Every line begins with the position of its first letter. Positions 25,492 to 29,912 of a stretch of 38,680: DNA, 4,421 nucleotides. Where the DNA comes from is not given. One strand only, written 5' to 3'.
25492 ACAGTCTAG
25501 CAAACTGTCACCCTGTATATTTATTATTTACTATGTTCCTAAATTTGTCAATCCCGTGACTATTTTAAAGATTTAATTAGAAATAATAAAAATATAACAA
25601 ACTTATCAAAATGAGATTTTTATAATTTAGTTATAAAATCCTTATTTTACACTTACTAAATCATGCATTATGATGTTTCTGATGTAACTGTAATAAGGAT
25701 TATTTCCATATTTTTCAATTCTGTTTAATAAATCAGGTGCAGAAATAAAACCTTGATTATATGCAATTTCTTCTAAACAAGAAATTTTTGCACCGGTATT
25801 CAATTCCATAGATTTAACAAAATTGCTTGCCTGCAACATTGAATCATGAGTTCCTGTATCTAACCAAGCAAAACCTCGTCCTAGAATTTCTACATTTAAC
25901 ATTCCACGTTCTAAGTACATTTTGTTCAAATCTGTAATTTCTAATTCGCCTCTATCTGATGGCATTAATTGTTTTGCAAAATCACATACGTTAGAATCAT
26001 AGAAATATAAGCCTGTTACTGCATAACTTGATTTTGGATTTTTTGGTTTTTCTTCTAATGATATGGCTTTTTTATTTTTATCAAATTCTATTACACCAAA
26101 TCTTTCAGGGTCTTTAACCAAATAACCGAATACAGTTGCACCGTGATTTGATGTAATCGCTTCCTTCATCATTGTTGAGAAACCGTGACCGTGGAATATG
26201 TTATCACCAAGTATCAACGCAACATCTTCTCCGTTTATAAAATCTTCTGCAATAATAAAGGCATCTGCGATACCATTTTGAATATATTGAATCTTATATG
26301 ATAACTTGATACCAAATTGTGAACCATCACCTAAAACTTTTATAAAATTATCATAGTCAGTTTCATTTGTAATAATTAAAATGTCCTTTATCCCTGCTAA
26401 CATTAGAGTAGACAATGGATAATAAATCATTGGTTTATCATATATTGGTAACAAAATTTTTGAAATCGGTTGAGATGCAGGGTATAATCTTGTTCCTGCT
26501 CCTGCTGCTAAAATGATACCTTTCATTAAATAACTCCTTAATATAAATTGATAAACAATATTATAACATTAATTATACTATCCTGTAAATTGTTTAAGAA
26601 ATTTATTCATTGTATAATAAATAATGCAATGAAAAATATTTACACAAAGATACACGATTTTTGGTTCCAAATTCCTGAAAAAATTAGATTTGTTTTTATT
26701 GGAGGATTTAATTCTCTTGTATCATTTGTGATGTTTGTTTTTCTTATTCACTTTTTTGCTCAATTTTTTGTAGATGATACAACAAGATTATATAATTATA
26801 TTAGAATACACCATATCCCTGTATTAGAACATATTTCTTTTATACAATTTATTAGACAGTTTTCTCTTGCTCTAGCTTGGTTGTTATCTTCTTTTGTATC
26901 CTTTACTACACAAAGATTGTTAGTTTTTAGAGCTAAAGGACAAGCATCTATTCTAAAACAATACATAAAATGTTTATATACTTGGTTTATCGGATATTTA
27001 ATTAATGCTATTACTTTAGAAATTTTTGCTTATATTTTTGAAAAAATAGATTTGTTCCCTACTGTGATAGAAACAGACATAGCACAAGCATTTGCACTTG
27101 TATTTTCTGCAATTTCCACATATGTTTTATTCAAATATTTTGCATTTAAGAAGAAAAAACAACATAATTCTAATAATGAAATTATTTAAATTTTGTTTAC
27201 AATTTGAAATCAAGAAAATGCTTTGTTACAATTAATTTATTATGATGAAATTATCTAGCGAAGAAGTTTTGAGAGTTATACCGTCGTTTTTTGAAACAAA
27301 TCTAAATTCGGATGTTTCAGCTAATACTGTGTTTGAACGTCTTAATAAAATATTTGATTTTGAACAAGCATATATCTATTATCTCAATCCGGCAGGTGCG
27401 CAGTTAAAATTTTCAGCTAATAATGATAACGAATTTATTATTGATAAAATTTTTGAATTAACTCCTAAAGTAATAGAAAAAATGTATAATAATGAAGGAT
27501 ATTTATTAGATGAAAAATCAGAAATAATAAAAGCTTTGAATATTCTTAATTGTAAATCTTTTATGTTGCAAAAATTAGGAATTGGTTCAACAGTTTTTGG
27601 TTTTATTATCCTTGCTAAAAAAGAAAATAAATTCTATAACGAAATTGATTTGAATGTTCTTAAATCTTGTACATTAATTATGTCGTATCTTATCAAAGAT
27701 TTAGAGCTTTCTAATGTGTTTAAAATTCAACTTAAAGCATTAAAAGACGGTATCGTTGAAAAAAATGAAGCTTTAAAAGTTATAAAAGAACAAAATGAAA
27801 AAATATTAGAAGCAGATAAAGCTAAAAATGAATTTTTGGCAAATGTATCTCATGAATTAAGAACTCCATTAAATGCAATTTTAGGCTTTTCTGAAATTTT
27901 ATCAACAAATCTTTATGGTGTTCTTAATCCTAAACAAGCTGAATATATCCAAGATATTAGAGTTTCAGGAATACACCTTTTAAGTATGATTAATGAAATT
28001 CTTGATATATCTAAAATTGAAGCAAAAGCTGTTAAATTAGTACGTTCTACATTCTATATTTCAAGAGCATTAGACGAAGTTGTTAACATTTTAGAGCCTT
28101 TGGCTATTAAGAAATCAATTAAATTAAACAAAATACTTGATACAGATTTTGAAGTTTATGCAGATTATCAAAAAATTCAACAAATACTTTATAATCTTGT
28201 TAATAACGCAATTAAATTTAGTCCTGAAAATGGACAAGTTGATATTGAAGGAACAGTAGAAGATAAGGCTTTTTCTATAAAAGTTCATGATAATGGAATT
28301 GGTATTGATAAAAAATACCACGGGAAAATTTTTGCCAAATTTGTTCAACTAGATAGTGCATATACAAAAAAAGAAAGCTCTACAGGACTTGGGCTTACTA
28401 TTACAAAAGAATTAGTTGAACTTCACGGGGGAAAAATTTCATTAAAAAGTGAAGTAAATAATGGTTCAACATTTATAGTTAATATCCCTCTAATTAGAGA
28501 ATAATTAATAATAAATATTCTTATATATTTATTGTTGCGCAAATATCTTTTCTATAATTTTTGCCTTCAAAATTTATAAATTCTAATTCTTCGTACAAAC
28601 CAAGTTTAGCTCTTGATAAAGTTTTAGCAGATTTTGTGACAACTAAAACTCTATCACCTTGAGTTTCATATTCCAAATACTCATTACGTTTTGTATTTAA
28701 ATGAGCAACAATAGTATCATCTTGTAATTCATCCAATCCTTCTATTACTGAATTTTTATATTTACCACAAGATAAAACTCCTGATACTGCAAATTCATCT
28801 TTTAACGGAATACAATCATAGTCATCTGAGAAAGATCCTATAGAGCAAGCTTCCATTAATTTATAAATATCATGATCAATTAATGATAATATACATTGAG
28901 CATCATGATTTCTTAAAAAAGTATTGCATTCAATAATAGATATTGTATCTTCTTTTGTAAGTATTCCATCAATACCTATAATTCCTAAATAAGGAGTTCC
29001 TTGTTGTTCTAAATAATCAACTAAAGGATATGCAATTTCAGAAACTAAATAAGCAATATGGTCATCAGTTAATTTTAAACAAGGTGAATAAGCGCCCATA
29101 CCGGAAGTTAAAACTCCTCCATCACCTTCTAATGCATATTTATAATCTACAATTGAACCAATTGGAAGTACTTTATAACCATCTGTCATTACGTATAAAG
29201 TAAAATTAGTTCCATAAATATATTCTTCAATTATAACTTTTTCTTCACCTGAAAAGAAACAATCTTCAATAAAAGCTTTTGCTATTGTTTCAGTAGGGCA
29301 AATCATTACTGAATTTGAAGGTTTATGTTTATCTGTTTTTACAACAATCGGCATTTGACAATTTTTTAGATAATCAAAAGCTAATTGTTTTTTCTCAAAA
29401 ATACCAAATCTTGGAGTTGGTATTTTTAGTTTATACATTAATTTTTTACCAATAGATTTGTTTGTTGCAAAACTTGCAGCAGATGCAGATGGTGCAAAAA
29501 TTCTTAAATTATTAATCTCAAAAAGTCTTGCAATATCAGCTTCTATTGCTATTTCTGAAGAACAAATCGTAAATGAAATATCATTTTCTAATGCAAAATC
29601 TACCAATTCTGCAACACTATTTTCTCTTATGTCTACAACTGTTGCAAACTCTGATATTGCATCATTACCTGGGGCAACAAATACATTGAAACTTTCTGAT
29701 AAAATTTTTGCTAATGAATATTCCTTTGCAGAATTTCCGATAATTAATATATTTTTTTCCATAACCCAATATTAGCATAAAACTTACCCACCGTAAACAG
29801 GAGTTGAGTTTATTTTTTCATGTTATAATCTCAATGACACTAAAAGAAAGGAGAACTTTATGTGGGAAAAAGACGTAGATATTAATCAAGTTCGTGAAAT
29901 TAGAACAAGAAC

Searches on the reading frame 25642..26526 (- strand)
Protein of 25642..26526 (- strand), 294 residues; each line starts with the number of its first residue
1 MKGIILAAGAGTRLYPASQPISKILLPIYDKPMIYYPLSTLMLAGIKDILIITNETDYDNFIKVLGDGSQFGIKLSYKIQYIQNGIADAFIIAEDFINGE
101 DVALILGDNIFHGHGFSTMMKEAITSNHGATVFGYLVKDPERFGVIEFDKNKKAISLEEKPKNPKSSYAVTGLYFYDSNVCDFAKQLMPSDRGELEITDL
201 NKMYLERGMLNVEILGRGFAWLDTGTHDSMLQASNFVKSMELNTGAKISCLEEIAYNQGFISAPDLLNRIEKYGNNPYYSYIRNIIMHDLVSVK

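Call 12: find_encoding_contigs(protein=window:25642-26526:-, flank=6000, max_places=10)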
Protein window:25642-26526:- (294 aa): 10 contigs read that carry it; 7 places shown.
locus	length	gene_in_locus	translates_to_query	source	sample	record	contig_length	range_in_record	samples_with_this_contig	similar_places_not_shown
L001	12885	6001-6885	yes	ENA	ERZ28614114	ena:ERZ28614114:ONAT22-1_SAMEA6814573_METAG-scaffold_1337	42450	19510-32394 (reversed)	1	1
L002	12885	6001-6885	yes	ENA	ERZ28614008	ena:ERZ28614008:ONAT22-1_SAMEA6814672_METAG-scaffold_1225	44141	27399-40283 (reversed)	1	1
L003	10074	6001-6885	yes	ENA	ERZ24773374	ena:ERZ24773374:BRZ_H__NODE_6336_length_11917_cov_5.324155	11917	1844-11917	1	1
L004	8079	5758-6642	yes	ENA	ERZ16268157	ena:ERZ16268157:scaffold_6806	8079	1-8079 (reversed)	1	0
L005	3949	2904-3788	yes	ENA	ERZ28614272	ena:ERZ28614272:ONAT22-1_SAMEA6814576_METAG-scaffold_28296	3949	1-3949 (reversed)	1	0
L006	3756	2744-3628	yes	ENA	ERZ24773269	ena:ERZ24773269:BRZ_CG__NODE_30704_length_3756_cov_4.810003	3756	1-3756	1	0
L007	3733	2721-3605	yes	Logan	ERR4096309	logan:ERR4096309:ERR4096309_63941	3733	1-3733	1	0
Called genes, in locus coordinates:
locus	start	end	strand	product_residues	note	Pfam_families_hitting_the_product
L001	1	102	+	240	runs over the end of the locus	PF02308:MgtC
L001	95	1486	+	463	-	PF14559:TPR_19 (faint)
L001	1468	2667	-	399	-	PF00465:Fe-ADH, PF13685:Fe-ADH_2 (weak), PF25137:ADH_Fe_C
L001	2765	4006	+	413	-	PF02844:GARS_N, PF01071:GARS_A, PF08443:RimK (faint), PF02843:GARS_C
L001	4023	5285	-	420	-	PF00512:HisKA, PF02518:HATPase_c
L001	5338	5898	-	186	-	PF04138:GtrA_DPMS_TM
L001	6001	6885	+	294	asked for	PF00483:NTP_transferase, PF12804:NTP_transf_3 (weak)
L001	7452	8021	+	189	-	-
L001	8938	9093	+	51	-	-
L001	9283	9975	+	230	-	PF04131:NanE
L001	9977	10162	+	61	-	-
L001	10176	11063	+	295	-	PF00480:ROK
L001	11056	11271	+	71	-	-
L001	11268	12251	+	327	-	PF01040:UbiA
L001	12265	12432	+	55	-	-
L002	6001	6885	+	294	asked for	PF00483:NTP_transferase, PF12804:NTP_transf_3 (weak)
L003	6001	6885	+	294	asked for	PF00483:NTP_transferase, PF12804:NTP_transf_3 (weak)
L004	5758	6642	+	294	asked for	PF00483:NTP_transferase, PF12804:NTP_transf_3 (weak)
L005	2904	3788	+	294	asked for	PF00483:NTP_transferase, PF12804:NTP_transf_3 (weak)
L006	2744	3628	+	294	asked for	PF00483:NTP_transferase, PF12804:NTP_transf_3 (weak)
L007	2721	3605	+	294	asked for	PF00483:NTP_transferase, PF12804:NTP_transf_3 (weak)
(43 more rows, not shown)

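Call 54: list_cluster_members(proteins=[window:25642-26526:-, window:28521-29762:-, window:80-2704:+])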
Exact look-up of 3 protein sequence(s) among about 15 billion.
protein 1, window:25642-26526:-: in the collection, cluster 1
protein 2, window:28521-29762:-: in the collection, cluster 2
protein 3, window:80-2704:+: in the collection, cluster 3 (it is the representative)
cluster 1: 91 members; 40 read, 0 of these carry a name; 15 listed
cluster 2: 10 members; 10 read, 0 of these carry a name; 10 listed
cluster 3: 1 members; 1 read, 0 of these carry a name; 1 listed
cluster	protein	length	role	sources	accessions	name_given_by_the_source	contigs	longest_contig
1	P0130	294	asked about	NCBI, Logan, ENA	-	-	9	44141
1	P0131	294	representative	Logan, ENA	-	-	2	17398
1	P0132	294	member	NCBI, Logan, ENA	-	-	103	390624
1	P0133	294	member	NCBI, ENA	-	-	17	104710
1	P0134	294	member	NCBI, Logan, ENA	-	-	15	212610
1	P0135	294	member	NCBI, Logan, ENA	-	-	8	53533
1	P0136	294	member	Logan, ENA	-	-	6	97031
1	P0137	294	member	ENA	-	-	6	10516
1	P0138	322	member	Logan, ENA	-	-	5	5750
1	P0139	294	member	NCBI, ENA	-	-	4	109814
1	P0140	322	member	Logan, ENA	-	-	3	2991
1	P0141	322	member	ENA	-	-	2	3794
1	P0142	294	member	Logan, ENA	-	-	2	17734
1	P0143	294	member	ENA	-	-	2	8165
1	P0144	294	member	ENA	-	-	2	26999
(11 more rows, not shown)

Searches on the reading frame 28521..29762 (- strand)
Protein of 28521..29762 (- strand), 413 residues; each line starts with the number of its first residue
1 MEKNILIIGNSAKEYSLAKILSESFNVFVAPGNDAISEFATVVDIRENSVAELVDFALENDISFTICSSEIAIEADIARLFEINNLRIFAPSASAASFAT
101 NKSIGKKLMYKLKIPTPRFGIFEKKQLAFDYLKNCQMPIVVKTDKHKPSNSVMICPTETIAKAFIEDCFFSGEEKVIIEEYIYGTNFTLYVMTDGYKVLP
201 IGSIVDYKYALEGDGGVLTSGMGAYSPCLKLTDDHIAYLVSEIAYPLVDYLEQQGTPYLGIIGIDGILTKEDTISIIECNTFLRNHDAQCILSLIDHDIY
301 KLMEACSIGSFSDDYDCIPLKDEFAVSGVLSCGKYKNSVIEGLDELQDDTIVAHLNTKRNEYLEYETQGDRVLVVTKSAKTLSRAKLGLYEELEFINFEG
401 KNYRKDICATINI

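Call 67: find_homologous_proteins(query=window:28521-29762:-, max_evalue=1e-60)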
Query window:28521-29762:- (413 aa): 775 proteins with E <= 1e-60 among 7539 candidates; the best 120 are listed.
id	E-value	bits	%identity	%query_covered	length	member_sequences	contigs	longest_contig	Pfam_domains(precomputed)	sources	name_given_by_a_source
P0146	3.6e-271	917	100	100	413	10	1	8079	PF02844.22,PF02843.23,PF08443.17,PF01071.25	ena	-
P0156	2.4e-262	888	96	100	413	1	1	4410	PF02844.22,PF02843.23,PF01071.25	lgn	-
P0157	2.2e-260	882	96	100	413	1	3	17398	PF02844.22,PF02843.23,PF01071.25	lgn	-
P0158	4.5e-243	825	88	100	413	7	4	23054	PF02844.22,PF02843.23,PF01071.25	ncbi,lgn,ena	-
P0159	4.2e-231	785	83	100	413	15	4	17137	PF02844.22,PF02843.23,PF01071.25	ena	-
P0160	2.7e-225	766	81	100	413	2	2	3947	PF02844.22,PF02843.23,PF01071.25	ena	-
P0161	3.5e-225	766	81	100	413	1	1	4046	PF02844.22,PF02843.23,PF01071.25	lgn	-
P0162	7.2e-223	758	81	99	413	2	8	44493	PF02844.22,PF02843.23,PF01071.25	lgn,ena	-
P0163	4.9e-221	752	79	99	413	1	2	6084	PF02844.22,PF02843.23,PF01071.25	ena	-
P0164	6.3e-220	748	80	99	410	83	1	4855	PF02844.22,PF02843.23,PF01071.25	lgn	-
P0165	8.6e-219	745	79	99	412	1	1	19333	PF02844.22,PF02843.23,PF01071.25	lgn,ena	-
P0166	1.1e-218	744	79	99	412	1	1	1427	PF02844.22,PF02843.23,PF01071.25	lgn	-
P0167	1.5e-218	744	80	99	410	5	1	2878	PF02844.22,PF02843.23,PF01071.25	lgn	-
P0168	4.0e-218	742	79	99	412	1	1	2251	PF02844.22,PF02843.23,PF01071.25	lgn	-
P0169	3.0e-217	739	79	99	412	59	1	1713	PF02844.22,PF02843.23,PF01071.25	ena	-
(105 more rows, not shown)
